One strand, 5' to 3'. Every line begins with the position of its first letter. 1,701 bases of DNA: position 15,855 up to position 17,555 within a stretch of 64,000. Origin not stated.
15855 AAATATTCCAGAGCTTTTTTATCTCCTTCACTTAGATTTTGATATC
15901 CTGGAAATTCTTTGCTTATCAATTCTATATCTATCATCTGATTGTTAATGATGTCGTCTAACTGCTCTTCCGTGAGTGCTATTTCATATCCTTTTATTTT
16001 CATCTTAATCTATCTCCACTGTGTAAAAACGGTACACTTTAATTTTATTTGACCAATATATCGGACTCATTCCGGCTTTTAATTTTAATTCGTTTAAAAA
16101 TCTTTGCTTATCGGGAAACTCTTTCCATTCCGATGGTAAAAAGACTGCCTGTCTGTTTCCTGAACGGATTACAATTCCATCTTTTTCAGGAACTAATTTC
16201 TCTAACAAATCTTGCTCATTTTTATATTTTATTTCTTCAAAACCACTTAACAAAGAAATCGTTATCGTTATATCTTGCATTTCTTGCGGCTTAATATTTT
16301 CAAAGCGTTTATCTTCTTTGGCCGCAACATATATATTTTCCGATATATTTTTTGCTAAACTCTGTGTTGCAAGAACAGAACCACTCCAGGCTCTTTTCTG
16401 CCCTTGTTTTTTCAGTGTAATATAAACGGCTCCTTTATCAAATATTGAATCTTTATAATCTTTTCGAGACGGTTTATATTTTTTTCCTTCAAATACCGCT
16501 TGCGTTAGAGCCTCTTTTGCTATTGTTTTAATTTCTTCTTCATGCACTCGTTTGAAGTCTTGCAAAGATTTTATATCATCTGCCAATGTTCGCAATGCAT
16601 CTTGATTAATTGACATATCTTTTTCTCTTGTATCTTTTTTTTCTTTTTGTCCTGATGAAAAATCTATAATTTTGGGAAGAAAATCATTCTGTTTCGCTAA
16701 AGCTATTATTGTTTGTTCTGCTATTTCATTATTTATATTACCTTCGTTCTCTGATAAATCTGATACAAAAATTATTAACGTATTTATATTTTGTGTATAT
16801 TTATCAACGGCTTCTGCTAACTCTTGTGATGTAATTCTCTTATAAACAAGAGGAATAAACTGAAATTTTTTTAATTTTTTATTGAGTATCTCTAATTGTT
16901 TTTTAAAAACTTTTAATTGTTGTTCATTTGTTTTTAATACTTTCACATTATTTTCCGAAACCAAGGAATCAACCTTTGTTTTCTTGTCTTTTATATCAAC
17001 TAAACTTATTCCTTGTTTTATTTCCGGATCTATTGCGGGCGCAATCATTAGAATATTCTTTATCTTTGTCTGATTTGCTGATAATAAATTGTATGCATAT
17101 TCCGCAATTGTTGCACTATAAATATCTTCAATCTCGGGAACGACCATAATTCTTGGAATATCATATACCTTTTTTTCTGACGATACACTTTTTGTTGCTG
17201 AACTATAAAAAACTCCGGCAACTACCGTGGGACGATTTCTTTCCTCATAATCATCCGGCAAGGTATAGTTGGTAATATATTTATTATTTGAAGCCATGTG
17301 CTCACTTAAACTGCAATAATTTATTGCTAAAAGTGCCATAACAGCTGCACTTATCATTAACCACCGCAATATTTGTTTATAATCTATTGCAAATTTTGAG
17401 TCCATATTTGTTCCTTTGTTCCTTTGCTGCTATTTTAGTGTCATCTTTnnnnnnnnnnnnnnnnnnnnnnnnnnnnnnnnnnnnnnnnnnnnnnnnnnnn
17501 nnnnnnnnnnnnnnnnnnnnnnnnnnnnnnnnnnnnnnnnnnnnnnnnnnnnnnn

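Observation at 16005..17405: Membrane-anchored MEMO1-like/AMMECR1-like fusion in which the signature catalytic residues of both halves are substituted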

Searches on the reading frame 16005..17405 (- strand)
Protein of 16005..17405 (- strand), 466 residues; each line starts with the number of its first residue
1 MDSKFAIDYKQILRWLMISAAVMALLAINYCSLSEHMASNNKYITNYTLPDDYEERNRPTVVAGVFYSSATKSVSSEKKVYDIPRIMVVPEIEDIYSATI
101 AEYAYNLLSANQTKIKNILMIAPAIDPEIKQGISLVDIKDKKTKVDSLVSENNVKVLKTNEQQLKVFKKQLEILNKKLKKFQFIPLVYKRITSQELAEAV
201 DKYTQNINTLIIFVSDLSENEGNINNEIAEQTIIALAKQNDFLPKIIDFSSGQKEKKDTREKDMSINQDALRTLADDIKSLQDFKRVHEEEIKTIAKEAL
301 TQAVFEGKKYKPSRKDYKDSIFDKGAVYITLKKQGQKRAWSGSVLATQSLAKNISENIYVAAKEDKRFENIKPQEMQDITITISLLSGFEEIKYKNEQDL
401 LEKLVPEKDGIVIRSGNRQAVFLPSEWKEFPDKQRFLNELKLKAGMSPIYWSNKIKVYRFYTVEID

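Call 3: search_protein_families(library=pfam, proteins=[window:16005-17405:-], max_evalue=1)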
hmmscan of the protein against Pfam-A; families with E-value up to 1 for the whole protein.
window:16005-17405:- (466 aa): 2 families
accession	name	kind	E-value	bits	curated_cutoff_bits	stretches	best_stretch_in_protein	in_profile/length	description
PF01871.22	AMMECR1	-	5.6e-34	117.5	25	1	295-462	3-165/168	AMMECR1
PF01875.22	Memo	-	5.4e-05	23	27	1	62-229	4-187/269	Memo-like protein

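Call 4: search_protein_families(library=ncbifam, proteins=[window:16005-17405:-], max_evalue=1)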
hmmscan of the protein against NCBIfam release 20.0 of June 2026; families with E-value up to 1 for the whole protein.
window:16005-17405:- (466 aa): 4 families
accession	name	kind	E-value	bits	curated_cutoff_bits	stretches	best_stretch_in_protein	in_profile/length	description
TIGR04335.1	AmmeMemoSam_A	hypoth_equivalog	1.1e-43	148.6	99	1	292-462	3-172/175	AmmeMemoRadiSam system protein A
TIGR00296.1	TIGR00296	hypoth_equivalog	3.6e-25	88.8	91.05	1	293-461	13-184/200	TIGR00296 family protein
NF002000.0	PRK00801.1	equivalog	6.9e-24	84.1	273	1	290-461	10-180/201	hypothetical protein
TIGR04336.1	AmmeMemoSam_B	hypoth_equivalog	6.2e-05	22.4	26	1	58-224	1-191/270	AmmeMemoRadiSam system protein B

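Call 5: find_homologous_proteins(query=window:16005-17405:-, max_evalue=0.001)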
Query window:16005-17405:- (466 aa): 40 proteins with E <= 0.001 among 8000 candidates.
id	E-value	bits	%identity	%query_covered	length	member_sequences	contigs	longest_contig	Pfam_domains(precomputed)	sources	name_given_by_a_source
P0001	4.3e-294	993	100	100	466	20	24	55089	PF01871.23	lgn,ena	-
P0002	1.9e-293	990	99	100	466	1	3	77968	PF01871.23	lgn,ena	-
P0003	9.1e-293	988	99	100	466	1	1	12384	PF01871.23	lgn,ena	-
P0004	2.6e-292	987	99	100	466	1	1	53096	PF01871.23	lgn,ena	-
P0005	7.0e-112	392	42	100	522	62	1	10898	PF01871.23,PF01875.23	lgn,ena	-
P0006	2.3e-109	384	43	100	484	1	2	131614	PF01871.23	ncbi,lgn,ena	-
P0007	3.2e-109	384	43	100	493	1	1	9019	PF01871.23,PF01875.23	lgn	-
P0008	6.6e-100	353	39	100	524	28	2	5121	PF01871.23,PF01875.23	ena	-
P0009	6.0e-98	346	40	100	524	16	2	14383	PF01871.23,PF01875.23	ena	-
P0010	8.9e-97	343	37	100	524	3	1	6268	PF01871.23,PF01875.23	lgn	-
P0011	7.0e-94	333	38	100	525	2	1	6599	PF01871.23,PF01875.23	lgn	-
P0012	2.2e-92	328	38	100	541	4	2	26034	PF01871.23,PF01875.23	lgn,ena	-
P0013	1.5e-85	306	37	98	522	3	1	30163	PF01871.23,PF01875.23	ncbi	-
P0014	4.5e-85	304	35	98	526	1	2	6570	PF01871.23,PF01875.23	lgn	-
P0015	1.0e-84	303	36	98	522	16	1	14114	PF01871.23,PF01875.23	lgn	-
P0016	1.2e-84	303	37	100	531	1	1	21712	PF01871.23,PF01875.23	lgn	-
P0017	1.5e-84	302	36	100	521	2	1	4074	PF01871.23,PF01875.23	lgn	-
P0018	2.4e-84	302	36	98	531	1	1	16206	PF01871.23,PF01875.23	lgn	-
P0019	3.9e-84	301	38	95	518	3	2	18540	PF01871.23,PF01875.23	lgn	-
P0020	1.0e-83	300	37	100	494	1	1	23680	PF01871.23,PF01875.23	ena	-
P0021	9.9e-83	296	34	98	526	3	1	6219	PF01871.23,PF01875.23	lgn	-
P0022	1.2e-82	296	36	98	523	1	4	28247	PF01871.23,PF01875.23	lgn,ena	-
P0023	2.4e-80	288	37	95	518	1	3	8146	PF01871.23,PF01875.23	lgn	-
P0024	4.8e-80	287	35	98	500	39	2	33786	PF01871.23,PF01875.23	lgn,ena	-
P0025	5.3e-80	287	36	98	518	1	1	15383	PF01871.23,PF01875.23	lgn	-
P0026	4.7e-79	284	35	100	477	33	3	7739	PF01871.23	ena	-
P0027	2.7e-78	282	35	98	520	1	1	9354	PF01871.23,PF01875.23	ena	-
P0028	7.2e-78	280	35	98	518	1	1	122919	PF01871.23,PF01875.23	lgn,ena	-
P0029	2.9e-77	278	34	98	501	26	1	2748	PF01871.23,PF01875.23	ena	-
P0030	2.4e-76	275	34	100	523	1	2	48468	PF01871.23,PF01875.23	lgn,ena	-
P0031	3.5e-76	275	35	98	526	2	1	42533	PF01871.23,PF01875.23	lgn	-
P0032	2.1e-73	266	37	98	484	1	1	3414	PF01871.23,PF01875.23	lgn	-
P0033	3.4e-73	265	34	98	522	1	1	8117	PF01871.23,PF01875.23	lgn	-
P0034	1.1e-71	260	34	98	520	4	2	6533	PF01871.23,PF01875.23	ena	-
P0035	2.4e-70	256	35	94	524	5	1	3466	PF01871.23,PF01875.23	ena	-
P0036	1.5e-68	250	34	98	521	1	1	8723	PF01871.23,PF01875.23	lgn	-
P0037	3.8e-68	248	33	97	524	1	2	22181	PF01871.23,PF01875.23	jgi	-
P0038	1.9e-67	246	33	92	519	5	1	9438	PF01871.23,PF01875.23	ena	-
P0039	3.5e-36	143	27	88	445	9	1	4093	PF01871.23,PF01875.23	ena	-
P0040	1.4e-30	124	25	83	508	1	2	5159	PF01871.23,PF01875.23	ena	-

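Call 6: search_solved_structures(query=window:16005-17405:-, max_evalue=1, show_alignments=3)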
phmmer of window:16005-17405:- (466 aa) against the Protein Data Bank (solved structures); distinct sequences matched with E-value up to 1: 14.
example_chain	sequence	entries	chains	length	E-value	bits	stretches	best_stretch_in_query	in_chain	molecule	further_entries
1zq7_A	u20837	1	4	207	7e-12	48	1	296-460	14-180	Hypothetical protein MM0484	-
1wsc_A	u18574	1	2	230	8.8e-11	44.4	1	319-461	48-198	Hypothetical protein ST0229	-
1vaj_A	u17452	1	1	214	1e-10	44.2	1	292-463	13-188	Hypothetical protein PH0010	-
8udg_A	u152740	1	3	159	0.15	14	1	99-181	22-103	Hemagglutinin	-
3bt6_B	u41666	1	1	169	0.28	13.1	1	99-181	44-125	Influenza B hemagglutinin (HA)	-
4nkj_A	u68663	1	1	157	0.29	13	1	99-181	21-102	Hemagglutinin HA2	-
2rft_B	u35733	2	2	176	0.32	12.9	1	99-181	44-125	Influenza B hemagglutinin (HA)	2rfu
4fqk_B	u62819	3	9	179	0.33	12.8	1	100-181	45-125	Hemagglutinin HA2 | Hemagglutinin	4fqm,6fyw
4m40_B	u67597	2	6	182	0.35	12.8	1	100-181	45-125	Hemagglutinin HA2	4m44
6cnv_B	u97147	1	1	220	0.53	12.2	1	100-181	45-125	Envelope glycoprotein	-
9bto_B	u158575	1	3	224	0.54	12.1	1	100-181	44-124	Hemagglutinin HA2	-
9x60_P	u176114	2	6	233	0.6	12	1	100-181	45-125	Hemagglutinin HA2 chain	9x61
9x5w_B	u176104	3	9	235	0.6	12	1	100-181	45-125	Hemagglutinin HA2 chain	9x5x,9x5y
9x5z_K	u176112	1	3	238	0.63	11.9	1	100-181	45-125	Hemagglutinin HA2 chain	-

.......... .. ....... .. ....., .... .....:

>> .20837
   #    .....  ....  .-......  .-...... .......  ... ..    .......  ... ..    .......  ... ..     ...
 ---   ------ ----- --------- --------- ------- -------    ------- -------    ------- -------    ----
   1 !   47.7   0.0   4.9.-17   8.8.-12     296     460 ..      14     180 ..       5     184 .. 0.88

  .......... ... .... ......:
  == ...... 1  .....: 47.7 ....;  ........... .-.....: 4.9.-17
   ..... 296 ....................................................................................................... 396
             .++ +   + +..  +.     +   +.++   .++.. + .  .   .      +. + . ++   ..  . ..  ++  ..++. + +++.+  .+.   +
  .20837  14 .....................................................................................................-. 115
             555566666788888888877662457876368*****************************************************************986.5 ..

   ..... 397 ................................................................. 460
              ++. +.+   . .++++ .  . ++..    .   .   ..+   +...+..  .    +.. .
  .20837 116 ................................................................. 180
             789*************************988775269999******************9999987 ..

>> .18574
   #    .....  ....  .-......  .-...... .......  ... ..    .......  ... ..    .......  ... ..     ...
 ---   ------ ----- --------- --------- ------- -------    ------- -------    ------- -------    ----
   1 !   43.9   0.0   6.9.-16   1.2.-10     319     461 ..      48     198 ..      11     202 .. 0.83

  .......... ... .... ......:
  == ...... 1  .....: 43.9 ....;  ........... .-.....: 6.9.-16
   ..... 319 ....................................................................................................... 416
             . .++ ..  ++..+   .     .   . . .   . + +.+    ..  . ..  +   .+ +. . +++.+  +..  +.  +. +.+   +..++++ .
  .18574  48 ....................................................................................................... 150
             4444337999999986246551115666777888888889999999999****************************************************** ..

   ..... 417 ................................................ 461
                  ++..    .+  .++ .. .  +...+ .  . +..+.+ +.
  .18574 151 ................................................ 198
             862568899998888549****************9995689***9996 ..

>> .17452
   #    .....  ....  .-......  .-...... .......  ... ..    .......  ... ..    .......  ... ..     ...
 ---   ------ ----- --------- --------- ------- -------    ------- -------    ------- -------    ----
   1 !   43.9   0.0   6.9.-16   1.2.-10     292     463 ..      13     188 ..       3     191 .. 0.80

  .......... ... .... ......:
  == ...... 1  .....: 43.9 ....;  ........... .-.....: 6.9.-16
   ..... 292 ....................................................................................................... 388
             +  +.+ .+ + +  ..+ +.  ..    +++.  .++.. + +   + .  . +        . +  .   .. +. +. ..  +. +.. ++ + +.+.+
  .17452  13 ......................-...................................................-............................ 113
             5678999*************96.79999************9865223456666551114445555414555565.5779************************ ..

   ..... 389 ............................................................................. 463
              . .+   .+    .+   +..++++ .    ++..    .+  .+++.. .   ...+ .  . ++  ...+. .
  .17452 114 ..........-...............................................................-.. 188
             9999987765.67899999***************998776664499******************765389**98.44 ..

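Call 9: find_related_loci(query=A1, collection=genome_contigs, flank=10000)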
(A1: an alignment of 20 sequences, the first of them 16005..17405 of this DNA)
Query A1 (466 aa) in genome_contigs; peptide patterns used: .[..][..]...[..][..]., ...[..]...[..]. (x = any residue, [..] = any of these).
209 stretches matched a pattern; 171 encode a relative of the query (tblastn E <= 1e-3); the best 80 are kept; 80 distinct loci.
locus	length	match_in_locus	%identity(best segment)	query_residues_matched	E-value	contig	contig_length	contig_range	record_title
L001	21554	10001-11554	42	1-466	7e-125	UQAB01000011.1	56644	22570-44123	uncultured Azospirillum sp. isolate UMGS63 genome assembly, contig: NODE_496_length_56644_cov_10.017236, whole genome sh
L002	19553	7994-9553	38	1-466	6e-116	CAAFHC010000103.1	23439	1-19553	MAG TPA_asm: Alphaproteobacteria bacterium, isolate HGM16780, WGS project CAAFHC010000000 data, contig: SRS146812_64_k99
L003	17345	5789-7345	39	1-465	1e-113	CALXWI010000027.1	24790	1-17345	MAG: uncultured Alphaproteobacteria bacterium isolate BRZ_ED__bin7 genome assembly, contig: BRZ_ED__NODE_2188_length_247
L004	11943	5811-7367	38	1-465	4e-108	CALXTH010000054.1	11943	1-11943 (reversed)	MAG: uncultured Alphaproteobacteria bacterium isolate E30__bin229 genome assembly, contig: E30__k127_383176, whole genom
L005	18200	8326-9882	40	1-465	2e-107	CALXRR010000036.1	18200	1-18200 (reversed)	MAG: uncultured Alphaproteobacteria bacterium isolate BRZ_AG__bin71 genome assembly, contig: BRZ_AG__NODE_4403_length_18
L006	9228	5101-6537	37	7-465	6e-97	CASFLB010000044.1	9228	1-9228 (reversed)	uncultured proteobacterium isolate O80_L3_331331_idba_bin.82 genome assembly, contig: O80_L3_331331_idba_bin.82.fa_scaff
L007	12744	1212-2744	37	7-465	3e-94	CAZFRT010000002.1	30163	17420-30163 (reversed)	MAG TPA_asm: uncultured Azospirillum sp. isolate SRP199465_co1_102 genome assembly, contig: NODE_3592_length_30163_cov_5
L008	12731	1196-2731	36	8-465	3e-93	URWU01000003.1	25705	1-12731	uncultured Alphaproteobacteria bacterium isolate UMGS1426 genome assembly, contig: NODE_191_length_25705_cov_5.228499, w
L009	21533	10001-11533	36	7-465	3e-93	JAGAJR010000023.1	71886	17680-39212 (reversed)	MAG: Alphaproteobacteria bacterium isolate RGIG8504 Water_deer_Cecum-2__c452457, whole genome shotgun sequence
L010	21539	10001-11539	33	7-465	2e-91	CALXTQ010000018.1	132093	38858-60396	MAG: uncultured Alphaproteobacteria bacterium isolate E07__bin220 genome assembly, contig: E07__k127_6324923, whole geno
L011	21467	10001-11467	35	7-465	4e-91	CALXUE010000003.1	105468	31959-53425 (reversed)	MAG: uncultured Alphaproteobacteria bacterium isolate BRZ_MQ__bin8 genome assembly, contig: BRZ_MQ__NODE_260_length_1054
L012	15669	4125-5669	35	1-465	1e-90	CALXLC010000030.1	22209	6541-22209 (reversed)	MAG: uncultured Alphaproteobacteria bacterium isolate E27__bin196 genome assembly, contig: E27__k127_817611, whole genom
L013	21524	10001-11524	35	11-465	9e-91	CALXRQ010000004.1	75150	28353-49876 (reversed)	MAG: uncultured Alphaproteobacteria bacterium isolate BRZ_KF__bin25 genome assembly, contig: BRZ_KF__NODE_507_length_751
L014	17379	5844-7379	33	8-465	4e-90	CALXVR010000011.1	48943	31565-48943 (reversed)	MAG: uncultured Alphaproteobacteria bacterium isolate BRZ_SB__bin123 genome assembly, contig: BRZ_SB__NODE_896_length_48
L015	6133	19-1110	44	135-465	5e-90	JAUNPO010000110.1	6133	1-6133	MAG: Pseudomonadota bacterium isolate S36M_St_32 NODE_7209_length_6133_cov_6.951135, whole genome shotgun sequence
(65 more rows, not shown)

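Call 17: find_encoding_contigs(protein=P0002, flank=3000, max_places=3)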
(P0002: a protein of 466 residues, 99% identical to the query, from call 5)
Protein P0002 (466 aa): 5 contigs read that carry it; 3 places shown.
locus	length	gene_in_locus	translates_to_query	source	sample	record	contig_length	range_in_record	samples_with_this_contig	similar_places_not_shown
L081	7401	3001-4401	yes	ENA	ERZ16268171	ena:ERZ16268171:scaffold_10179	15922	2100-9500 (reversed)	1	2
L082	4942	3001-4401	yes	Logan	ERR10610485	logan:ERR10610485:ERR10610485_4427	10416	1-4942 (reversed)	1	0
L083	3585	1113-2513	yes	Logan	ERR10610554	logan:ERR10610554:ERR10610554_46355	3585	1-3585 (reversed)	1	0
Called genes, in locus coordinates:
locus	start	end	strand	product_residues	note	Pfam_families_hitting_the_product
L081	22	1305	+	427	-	PF02403:Seryl_tRNA_N, PF00587:tRNA-synt_2b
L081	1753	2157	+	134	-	PF01381:HTH_3, PF12844:HTH_19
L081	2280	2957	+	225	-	PF00702:Hydrolase, PF12710:HAD, PF13419:HAD_2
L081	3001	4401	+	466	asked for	PF01871:AMMECR1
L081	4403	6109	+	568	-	-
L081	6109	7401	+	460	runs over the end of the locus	PF03315:SDH_beta, PF03313:SDH_alpha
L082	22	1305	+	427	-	PF02403:Seryl_tRNA_N, PF00587:tRNA-synt_2b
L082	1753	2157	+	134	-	PF01381:HTH_3, PF12844:HTH_19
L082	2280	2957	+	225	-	PF00702:Hydrolase, PF12710:HAD, PF13419:HAD_2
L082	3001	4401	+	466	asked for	PF01871:AMMECR1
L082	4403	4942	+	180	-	?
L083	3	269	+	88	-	?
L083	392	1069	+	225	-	PF00702:Hydrolase, PF12710:HAD, PF13419:HAD_2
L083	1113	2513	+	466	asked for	PF01871:AMMECR1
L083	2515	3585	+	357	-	?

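Call 18: find_encoding_contigs(protein=P0004, flank=3000, max_places=2)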
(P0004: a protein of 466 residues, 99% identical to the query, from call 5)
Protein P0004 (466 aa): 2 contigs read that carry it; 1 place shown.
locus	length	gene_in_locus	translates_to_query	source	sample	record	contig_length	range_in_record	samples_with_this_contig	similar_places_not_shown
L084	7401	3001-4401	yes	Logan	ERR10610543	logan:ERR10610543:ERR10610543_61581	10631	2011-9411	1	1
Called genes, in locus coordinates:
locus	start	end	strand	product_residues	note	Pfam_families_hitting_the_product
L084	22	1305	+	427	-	PF02403:Seryl_tRNA_N, PF00587:tRNA-synt_2b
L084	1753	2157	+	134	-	PF01381:HTH_3, PF12844:HTH_19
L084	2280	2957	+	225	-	PF00702:Hydrolase, PF12710:HAD, PF13419:HAD_2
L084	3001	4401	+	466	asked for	PF01871:AMMECR1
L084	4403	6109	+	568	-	-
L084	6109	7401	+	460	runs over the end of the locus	PF03315:SDH_beta, PF03313:SDH_alpha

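Call 21: search_solved_structures(query=A1, max_evalue=0.01, show_alignments=0)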
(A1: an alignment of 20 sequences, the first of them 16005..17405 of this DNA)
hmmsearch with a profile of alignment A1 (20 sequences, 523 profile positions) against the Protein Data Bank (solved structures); distinct sequences matched with E-value up to 0.01: 6.
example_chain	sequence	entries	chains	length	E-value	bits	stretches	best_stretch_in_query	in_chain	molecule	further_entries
1wsc_A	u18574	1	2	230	9.3e-27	97.1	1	332-516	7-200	Hypothetical protein ST0229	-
7kq8_A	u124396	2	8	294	2.2e-26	95.8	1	58-250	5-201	Protein MEMO1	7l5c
3bcz_A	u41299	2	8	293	2.3e-26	95.8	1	58-250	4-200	Protein MEMO1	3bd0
7m8h_A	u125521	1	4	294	2.3e-26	95.8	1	58-250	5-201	Protein MEMO1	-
1zq7_A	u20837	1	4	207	1.8e-25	92.8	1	347-514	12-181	Hypothetical protein MM0484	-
1vaj_A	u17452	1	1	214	1.5e-22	83.2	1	337-518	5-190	Hypothetical protein PH0010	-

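Call 28: find_encoding_contigs(protein=P0039, flank=5000, max_places=2)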
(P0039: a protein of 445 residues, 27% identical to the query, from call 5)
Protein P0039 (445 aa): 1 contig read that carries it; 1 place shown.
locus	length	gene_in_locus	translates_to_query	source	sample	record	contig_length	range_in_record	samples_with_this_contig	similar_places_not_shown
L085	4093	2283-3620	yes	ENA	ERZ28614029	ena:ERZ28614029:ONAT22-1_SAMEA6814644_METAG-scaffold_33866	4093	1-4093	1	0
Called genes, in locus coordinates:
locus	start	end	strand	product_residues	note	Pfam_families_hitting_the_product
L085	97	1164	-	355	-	-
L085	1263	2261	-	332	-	PF13353:Fer4_12 (weak), PF04055:Radical_SAM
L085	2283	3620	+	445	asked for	PF01875:Memo, PF01871:AMMECR1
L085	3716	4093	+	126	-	?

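Call 29: find_encoding_contigs(protein=P0040, flank=5000, max_places=2)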
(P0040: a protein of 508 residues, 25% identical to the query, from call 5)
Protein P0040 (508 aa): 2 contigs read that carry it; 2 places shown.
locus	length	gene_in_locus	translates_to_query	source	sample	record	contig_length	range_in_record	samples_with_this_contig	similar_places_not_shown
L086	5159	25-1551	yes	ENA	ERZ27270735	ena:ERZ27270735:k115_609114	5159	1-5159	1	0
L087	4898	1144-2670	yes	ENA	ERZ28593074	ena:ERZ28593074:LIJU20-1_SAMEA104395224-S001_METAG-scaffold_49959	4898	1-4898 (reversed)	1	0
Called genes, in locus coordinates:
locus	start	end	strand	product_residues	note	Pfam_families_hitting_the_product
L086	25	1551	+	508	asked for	PF01875:Memo, PF01871:AMMECR1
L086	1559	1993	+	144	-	PF00293:NUDIX, PF14815:NUDIX_4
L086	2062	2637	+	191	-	PF01066:CDP-OH_P_transf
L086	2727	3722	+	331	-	PF00579:tRNA-synt_1b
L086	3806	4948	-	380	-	-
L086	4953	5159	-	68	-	?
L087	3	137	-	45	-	?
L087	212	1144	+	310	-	-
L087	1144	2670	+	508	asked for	PF01875:Memo, PF01871:AMMECR1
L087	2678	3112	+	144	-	PF00293:NUDIX, PF14815:NUDIX_4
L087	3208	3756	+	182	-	PF01066:CDP-OH_P_transf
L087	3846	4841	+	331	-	PF00579:tRNA-synt_1b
